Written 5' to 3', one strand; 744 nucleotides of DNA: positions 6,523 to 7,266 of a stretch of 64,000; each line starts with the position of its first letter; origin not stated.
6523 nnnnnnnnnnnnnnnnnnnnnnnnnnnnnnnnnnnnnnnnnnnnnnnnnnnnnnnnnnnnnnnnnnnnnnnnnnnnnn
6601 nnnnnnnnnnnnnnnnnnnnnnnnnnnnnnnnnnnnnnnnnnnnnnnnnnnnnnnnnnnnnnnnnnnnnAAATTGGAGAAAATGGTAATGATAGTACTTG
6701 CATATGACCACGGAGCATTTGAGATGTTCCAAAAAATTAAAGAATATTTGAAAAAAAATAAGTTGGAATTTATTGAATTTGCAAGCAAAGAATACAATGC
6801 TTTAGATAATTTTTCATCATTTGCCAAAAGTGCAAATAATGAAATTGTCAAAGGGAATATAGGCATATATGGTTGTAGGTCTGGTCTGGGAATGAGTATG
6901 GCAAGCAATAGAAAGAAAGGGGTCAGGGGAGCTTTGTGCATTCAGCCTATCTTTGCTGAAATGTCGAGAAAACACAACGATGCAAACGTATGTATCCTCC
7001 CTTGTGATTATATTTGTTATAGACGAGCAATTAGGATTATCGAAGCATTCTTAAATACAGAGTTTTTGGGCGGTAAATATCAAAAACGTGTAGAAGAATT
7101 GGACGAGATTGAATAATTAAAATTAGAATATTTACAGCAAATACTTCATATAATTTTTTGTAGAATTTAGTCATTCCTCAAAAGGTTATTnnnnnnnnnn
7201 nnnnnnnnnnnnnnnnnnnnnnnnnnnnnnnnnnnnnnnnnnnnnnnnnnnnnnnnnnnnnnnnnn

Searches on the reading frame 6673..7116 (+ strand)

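Call 7: search_protein_families(library=pfam, proteins=[window:6673-7116:+], max_evalue=0.01)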
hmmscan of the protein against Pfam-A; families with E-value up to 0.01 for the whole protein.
window:6673-7116:+ (147 aa): 1 family
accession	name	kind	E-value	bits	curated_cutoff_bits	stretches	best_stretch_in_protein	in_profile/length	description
PF02502.23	LacAB_rpiB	-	3.3e-34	118.2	24.7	1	7-143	1-138/138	Ribose/Galactose Isomerase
